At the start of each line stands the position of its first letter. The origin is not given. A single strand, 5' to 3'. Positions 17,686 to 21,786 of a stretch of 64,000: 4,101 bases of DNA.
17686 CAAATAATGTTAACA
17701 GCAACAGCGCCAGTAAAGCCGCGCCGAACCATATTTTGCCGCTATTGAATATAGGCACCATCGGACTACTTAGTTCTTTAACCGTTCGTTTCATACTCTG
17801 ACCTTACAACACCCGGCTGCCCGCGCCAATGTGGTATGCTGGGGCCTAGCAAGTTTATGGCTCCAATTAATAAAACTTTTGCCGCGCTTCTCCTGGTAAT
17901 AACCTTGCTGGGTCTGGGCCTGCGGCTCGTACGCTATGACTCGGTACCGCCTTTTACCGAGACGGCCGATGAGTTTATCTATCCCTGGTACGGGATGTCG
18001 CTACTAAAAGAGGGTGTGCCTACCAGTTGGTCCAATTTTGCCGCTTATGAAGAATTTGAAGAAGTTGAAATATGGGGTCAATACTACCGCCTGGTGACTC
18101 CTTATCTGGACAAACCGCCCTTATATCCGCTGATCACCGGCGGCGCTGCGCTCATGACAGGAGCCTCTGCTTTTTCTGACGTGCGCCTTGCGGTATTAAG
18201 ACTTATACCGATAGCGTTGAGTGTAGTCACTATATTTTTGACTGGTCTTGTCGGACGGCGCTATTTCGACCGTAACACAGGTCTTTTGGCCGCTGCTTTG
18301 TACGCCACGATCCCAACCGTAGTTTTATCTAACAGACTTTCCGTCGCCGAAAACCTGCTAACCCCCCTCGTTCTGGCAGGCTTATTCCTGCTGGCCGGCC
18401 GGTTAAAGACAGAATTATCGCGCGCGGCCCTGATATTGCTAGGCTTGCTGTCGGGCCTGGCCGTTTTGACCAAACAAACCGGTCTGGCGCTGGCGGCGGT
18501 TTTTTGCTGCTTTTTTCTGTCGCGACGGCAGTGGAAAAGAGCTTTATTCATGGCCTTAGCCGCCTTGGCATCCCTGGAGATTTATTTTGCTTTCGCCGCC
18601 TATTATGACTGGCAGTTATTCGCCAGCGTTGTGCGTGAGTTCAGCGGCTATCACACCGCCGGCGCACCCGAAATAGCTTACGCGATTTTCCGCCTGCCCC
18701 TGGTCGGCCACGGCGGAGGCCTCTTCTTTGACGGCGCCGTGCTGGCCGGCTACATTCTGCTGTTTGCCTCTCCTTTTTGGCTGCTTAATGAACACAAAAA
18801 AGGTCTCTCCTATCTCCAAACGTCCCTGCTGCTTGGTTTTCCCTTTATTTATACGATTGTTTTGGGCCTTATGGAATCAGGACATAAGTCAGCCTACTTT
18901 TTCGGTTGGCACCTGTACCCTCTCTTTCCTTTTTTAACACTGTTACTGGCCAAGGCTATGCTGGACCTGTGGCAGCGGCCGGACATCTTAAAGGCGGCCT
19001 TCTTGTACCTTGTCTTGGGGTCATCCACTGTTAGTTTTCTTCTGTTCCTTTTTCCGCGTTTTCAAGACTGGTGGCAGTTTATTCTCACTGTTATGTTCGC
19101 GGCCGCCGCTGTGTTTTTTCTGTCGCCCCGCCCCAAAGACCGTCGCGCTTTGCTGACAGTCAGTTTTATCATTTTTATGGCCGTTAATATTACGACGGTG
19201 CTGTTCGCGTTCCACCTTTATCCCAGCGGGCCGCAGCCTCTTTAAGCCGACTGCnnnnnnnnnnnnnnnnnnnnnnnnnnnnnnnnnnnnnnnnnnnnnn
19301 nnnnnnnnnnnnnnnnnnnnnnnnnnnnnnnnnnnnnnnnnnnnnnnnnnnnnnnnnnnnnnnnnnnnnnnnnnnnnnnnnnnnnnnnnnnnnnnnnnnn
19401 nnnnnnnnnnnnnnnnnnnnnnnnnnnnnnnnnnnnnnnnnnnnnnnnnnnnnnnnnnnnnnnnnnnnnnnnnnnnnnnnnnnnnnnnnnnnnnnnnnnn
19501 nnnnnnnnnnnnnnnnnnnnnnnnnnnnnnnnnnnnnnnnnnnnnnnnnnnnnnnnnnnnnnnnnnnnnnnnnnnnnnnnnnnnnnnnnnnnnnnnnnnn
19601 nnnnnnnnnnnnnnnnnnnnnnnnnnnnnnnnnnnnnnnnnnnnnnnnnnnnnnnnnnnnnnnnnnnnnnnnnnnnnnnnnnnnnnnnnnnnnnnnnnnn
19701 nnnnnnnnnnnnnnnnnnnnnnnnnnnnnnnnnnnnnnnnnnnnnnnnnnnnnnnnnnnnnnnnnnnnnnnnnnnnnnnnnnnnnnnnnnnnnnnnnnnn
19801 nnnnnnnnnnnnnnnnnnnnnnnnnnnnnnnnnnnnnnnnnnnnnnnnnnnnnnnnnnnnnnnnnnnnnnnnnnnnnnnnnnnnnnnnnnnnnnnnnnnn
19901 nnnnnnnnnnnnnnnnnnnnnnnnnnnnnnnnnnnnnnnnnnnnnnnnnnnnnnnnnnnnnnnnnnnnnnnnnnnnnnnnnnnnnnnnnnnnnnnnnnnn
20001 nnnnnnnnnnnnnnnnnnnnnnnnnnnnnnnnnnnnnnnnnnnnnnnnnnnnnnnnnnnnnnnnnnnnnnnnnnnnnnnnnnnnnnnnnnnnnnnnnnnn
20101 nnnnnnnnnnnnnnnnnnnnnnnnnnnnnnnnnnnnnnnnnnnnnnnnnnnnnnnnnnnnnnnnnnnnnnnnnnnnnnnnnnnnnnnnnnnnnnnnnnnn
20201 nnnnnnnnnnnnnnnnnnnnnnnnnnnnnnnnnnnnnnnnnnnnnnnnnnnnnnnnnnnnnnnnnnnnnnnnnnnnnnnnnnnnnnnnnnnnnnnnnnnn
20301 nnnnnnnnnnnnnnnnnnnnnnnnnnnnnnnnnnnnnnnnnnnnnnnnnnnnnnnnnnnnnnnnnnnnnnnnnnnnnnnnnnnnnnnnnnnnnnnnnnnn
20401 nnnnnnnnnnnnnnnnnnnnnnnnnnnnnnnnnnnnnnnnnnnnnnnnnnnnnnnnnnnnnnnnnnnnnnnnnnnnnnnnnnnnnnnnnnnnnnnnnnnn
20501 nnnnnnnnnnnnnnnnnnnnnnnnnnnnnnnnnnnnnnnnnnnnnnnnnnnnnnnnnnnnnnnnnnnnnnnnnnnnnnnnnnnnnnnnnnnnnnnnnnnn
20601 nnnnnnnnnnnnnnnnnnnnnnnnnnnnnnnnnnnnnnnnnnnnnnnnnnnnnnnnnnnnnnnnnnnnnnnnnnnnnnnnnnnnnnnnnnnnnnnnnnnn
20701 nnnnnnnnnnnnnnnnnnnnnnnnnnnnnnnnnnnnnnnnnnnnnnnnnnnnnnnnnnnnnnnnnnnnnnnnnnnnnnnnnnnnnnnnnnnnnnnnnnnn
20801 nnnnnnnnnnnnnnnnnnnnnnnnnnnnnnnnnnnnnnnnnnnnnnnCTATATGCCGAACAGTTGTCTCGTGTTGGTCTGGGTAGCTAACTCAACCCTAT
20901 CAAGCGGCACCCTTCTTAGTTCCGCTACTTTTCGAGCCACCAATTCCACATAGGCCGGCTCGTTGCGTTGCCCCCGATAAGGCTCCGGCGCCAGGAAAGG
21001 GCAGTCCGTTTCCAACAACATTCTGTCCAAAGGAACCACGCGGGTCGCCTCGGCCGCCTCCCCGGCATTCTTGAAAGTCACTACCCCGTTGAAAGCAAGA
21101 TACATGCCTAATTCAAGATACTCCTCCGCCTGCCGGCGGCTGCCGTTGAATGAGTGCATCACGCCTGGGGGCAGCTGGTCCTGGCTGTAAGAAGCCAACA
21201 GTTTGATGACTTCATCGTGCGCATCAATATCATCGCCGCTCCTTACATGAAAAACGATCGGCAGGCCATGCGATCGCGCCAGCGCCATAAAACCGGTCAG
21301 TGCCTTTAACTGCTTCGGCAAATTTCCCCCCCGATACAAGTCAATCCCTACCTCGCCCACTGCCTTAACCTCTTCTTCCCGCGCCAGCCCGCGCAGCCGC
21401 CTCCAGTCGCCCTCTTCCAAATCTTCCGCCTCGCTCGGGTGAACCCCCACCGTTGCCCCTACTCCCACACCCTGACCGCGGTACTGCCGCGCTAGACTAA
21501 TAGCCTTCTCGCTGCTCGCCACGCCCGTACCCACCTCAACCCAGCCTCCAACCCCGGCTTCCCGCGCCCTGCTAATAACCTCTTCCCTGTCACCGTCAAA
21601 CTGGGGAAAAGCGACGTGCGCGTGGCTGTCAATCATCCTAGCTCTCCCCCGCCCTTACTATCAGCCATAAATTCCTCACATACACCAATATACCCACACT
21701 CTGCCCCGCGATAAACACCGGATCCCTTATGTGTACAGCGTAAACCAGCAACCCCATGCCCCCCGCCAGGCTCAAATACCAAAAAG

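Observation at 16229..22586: Compact polyprenyl-phosphate/GT-C glycosylation module: DPM1-like GT2 + LAB_N + two divergent GT-C enzymes + DUF2079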

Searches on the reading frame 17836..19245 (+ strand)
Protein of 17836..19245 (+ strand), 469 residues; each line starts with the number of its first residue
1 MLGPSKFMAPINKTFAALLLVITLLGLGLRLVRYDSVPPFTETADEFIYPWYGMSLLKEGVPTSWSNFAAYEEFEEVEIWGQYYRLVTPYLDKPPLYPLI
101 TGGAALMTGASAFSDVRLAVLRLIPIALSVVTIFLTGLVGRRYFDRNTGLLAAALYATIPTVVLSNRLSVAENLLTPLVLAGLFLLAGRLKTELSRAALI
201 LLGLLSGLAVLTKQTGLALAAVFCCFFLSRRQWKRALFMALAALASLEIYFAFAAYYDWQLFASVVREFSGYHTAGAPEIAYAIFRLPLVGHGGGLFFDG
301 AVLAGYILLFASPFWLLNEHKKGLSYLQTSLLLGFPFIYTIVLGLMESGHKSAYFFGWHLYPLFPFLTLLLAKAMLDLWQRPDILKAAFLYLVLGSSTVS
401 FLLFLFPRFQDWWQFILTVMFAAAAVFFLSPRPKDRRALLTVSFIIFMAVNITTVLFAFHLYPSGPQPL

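Call 3: search_protein_families(library=pfam, proteins=[window:17836-19245:+], max_evalue=0.01)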
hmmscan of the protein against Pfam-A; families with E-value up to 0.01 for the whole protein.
window:17836-19245:+ (469 aa): 1 family
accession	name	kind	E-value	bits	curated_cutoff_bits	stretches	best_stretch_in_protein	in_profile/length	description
PF13231.12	PMT_2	-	9.2e-12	45.9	26.1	1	92-246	1-150/160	Dolichyl-phosphate-mannose-protein mannosyltransferase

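Call 4: search_protein_families(library=ncbifam, proteins=[window:17836-19245:+], max_evalue=0.01)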
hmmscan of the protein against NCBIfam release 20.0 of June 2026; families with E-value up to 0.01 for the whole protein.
window:17836-19245:+ (469 aa): 2 families
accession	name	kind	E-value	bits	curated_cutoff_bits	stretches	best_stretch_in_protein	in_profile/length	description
NF046093.1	AZOBR_p60025_fam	subfamily_domain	5.3e-08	32.4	150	1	123-245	114-229/232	AZOBR_p60025 family cell surface glycopolymer formation protein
TIGR04154.1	archaeo_STT3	subfamily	2.2e-07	29.7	450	1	18-228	3-223/831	oligosaccharyl transferase, archaeosortase A system-associated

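Call 9: search_solved_structures(query=window:17836-19245:+, max_evalue=1)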
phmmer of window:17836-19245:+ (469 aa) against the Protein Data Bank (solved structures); distinct sequences matched with E-value up to 1: 0.

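Call 75: find_related_loci(query=window:17836-19245:+, collection=metagenome_contigs, flank=10000)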
Query window:17836-19245:+ (469 aa) in metagenome_contigs; peptide patterns used: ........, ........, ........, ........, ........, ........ (x = any residue, [..] = any of these).
212 stretches matched a pattern, but none encodes a relative of the query by tblastn (E <= 1e-3).

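Call 93: search_protein_representatives(protein=window:17836-19245:+)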
Query: 469 residues. Proteins with E-value up to 0.001 (for the whole library): 1283; up to 1e-10: 485; up to 1e-30: 116. The best 150 are listed.
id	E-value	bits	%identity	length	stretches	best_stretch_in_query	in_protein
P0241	0.0e+00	1019.8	100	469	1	1-469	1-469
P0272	3.2e-111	389.0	45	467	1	15-468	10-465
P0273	5.1e-105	368.6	44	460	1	11-469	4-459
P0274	3.1e-100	352.8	44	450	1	13-468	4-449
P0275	1.3e-96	340.9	42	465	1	13-469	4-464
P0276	2.9e-96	339.7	42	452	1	14-468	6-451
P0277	5.3e-96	338.9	42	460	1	16-466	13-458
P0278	1.7e-95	337.2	44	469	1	15-466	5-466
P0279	3.9e-95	336.0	41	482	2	13-323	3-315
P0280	1.5e-94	334.0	44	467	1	14-469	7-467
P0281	1.4e-92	327.6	45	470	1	15-455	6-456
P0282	1.9e-88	313.9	39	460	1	11-469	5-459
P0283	6.7e-88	312.1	40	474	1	17-443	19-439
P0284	1.3e-85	304.6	41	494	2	14-319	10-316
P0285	4.2e-83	296.3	41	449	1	13-468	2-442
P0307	8.8e-42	160.1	33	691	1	14-456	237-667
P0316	7.4e-38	147.1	34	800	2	16-268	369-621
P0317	2.4e-37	145.5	31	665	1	18-398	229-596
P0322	4.5e-37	144.6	32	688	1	18-426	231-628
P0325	9.5e-37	143.5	31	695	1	3-393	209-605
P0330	3.0e-36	141.9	36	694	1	22-398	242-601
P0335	2.5e-35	138.8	37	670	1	19-396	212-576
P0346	2.2e-34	135.7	33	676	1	20-429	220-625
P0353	5.5e-34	134.4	35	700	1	18-402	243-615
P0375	1.6e-32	129.6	32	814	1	17-465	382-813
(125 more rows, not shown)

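Call 94: search_protein_families(library=pfam, proteins=[P0307, P0317, P0322, P0325, P0330, P0335, P0346, P0353, P0316, P0375], max_evalue=0.001)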
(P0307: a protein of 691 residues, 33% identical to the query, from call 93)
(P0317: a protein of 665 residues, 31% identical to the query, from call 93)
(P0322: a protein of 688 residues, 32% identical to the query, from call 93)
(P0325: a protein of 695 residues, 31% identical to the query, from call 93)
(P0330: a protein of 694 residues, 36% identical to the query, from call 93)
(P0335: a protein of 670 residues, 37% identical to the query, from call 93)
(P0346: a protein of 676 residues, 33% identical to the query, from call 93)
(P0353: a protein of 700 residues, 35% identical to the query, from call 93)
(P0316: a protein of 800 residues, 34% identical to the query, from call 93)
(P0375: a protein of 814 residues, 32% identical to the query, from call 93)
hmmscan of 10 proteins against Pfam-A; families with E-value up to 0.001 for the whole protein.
P0307 (691 aa): 2 families
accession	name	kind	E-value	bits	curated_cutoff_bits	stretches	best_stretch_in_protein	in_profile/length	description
PF13231.12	PMT_2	-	3.1e-10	40.9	26.1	1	318-472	1-150/160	Dolichyl-phosphate-mannose-protein mannosyltransferase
PF07691.17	PA14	-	1.4e-09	38.4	24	1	94-142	41-89/147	PA14 domain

P0317 (665 aa): 3 families
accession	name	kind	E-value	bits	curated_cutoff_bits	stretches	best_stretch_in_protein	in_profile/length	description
PF13231.12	PMT_2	-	3.8e-13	50.4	26.1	1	307-463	3-154/160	Dolichyl-phosphate-mannose-protein mannosyltransferase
PF02366.24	PMT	-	2.3e-09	37.6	22.7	1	324-478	75-237/245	Dolichyl-phosphate-mannose-protein mannosyltransferase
PF07691.17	PA14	-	5.3e-08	33.2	24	1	82-140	36-108/147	PA14 domain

P0322 (688 aa): 2 families
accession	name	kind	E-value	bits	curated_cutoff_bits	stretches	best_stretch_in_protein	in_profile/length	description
PF13231.12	PMT_2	-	2.7e-10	41.1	26.1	1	310-460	2-148/160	Dolichyl-phosphate-mannose-protein mannosyltransferase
PF02366.24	PMT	-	3.1e-06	27.4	22.7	1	337-445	84-197/245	Dolichyl-phosphate-mannose-protein mannosyltransferase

P0325 (695 aa): 1 family
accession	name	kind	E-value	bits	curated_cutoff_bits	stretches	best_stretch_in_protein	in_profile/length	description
PF13231.12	PMT_2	-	2.5e-08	34.7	26.1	1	311-460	5-153/160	Dolichyl-phosphate-mannose-protein mannosyltransferase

P0330 (694 aa): 3 families
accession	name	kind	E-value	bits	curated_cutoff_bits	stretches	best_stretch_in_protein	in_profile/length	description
PF13231.12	PMT_2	-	1e-12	49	26.1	1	315-474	1-153/160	Dolichyl-phosphate-mannose-protein mannosyltransferase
PF02366.24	PMT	-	8.3e-05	22.7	22.7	1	339-450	80-196/245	Dolichyl-phosphate-mannose-protein mannosyltransferase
PF07691.17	PA14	-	0.00015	22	24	1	76-129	28-81/147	PA14 domain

P0335 (670 aa): 2 families
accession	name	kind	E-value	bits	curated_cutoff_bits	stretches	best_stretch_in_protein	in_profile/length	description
PF13231.12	PMT_2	-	1.1e-12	48.9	26.1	1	291-450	2-153/160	Dolichyl-phosphate-mannose-protein mannosyltransferase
PF02366.24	PMT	-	9.1e-07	29.1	22.7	1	303-427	57-198/245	Dolichyl-phosphate-mannose-protein mannosyltransferase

P0346 (676 aa): 1 family
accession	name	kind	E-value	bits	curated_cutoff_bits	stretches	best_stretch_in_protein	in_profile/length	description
PF13231.12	PMT_2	-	4e-09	37.3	26.1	1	323-445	20-140/160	Dolichyl-phosphate-mannose-protein mannosyltransferase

P0353 (700 aa): 1 family
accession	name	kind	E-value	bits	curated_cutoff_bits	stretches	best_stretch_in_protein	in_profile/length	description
PF13231.12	PMT_2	-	1.4e-11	45.3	26.1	1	320-481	1-153/160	Dolichyl-phosphate-mannose-protein mannosyltransferase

P0316 (800 aa): 4 families
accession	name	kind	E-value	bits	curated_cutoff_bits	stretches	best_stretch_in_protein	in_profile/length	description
PF07691.17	PA14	-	2.5e-34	118.6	24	1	98-230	2-146/147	PA14 domain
PF13231.12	PMT_2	-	1.7e-17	64.5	26.1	1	467-608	17-159/160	Dolichyl-phosphate-mannose-protein mannosyltransferase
PF02366.24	PMT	-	7.1e-09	36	22.7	1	467-584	77-200/245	Dolichyl-phosphate-mannose-protein mannosyltransferase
PF10528.15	GLEYA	-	0.00033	21.3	26.2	0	140-173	1-35/91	GLEYA domain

P0375 (814 aa): 3 families
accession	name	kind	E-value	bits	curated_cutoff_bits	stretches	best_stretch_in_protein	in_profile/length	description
PF13231.12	PMT_2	-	5.5e-19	69.4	26.1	1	471-619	10-160/160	Dolichyl-phosphate-mannose-protein mannosyltransferase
PF07691.17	PA14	-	2.3e-16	60.4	24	1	109-236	2-141/147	PA14 domain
PF02366.24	PMT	-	5.1e-05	23.4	22.7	1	474-592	74-198/245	Dolichyl-phosphate-mannose-protein mannosyltransferase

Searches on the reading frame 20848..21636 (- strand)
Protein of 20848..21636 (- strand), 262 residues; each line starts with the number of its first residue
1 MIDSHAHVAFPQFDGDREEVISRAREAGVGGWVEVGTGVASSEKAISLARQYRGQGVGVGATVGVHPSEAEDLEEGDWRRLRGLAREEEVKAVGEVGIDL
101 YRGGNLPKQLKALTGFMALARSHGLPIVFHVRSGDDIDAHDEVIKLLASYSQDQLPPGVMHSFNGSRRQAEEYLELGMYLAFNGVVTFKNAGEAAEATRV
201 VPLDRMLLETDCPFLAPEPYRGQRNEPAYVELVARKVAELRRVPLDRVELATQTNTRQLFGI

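Call 3: search_protein_families(library=pfam, proteins=[window:20848-21636:-], max_evalue=0.01)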
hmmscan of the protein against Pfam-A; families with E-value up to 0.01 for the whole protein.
window:20848-21636:- (262 aa): 1 family
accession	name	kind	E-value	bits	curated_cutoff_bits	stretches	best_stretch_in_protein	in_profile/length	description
PF01026.27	TatD_DNase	-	1.9e-72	244.1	27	1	2-261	1-253/253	TatD related DNase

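Call 4: search_protein_families(library=ncbifam, proteins=[window:20848-21636:-], max_evalue=0.01)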
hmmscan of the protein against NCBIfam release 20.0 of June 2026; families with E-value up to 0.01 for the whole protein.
window:20848-21636:- (262 aa): 5 families
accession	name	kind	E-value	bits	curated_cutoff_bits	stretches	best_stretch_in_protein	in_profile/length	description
TIGR00010.1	TIGR00010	subfamily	5.6e-67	225.8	206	1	1-261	1-252/253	YchF/TatD family DNA exonuclease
NF007745.0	PRK10425.1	equivalog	1e-45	156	395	1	1-262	1-258/260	3'-5' ssDNA/RNA exonuclease TatD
NF008075.0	PRK10812.1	equivalog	9.6e-43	146.3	438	1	2-262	4-256/265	metal-dependent hydrolase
NF008522.0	PRK11449.1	equivalog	3.5e-37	127.9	481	1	1-261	5-257/259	metal-dependent hydrolase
NF041926.1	QatD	equivalog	7.3e-18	64.6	230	1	3-259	1-239/239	Qat anti-phage system TatD family nuclease QatD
